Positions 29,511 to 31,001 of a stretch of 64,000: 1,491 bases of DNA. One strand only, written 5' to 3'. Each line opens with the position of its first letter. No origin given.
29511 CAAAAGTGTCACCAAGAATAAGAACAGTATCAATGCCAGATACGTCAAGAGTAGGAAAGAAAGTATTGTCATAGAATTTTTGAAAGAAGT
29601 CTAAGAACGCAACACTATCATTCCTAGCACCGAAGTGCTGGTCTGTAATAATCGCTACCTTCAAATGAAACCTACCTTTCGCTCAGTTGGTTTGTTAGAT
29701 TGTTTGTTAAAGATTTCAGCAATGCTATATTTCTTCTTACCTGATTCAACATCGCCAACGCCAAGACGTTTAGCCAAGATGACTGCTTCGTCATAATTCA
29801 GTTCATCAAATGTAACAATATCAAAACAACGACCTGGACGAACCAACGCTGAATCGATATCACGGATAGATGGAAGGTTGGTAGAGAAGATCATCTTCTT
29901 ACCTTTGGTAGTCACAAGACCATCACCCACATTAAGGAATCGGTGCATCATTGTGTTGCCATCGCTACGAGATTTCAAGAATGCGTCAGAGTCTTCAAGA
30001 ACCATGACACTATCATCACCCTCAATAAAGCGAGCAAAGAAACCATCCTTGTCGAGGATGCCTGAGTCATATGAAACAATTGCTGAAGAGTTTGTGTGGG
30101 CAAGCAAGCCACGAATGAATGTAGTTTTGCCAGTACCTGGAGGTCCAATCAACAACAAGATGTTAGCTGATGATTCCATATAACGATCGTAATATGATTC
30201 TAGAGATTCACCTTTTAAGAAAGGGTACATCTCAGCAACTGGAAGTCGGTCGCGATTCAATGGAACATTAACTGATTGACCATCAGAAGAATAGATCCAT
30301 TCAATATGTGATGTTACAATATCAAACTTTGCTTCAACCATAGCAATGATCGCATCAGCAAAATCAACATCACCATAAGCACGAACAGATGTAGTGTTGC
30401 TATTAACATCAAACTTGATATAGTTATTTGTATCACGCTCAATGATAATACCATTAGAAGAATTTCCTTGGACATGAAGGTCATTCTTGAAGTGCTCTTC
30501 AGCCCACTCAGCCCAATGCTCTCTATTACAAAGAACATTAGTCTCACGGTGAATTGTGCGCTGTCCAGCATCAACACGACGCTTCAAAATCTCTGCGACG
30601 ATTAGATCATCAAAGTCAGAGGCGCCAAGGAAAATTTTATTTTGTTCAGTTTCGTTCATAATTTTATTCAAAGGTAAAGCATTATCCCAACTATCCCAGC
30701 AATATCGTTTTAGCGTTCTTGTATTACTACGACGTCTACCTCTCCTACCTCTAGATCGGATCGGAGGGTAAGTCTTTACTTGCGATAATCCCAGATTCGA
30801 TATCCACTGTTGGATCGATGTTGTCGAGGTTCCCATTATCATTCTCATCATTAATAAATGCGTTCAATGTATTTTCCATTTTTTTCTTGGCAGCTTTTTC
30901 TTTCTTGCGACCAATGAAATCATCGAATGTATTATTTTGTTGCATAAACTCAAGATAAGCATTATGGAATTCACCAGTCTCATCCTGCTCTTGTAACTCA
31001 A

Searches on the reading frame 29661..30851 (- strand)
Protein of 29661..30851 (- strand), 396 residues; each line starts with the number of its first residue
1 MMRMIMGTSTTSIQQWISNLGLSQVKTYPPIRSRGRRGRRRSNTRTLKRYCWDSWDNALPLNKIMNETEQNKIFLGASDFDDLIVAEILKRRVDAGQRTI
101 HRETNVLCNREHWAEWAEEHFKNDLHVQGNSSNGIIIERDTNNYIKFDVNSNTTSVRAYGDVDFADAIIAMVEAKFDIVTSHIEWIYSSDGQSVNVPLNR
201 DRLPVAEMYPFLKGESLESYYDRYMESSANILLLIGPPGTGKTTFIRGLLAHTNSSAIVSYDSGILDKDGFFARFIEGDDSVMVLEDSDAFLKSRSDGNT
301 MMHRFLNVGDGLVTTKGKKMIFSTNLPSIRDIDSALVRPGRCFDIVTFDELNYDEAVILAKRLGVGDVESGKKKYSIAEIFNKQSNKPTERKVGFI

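Call 39: search_protein_families(library=pfam, proteins=[window:29661-30851:-], max_evalue=0.001)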
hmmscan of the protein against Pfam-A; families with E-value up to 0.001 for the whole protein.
window:29661-30851:- (396 aa): 6 families
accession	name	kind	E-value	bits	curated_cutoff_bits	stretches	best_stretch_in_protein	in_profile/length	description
PF00004.35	AAA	-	2.7e-10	41.2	21.2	1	232-348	1-129/131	ATPase family associated with various cellular activities (AAA)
PF13191.12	AAA_16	-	9.8e-06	26.6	32.6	1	216-259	11-55/167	AAA ATPase domain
PF13401.12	AAA_22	-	0.00021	22.1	27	1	227-258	3-37/130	AAA domain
PF13245.12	AAA_19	-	0.00049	20.7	25.1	0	227-256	9-38/134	AAA domain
PF07728.20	AAA_5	-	0.0005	20.5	22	0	232-256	2-27/139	AAA domain (dynein-related subfamily)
PF13086.12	AAA_11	-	0.00051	20.3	27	1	228-254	16-42/257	AAA domain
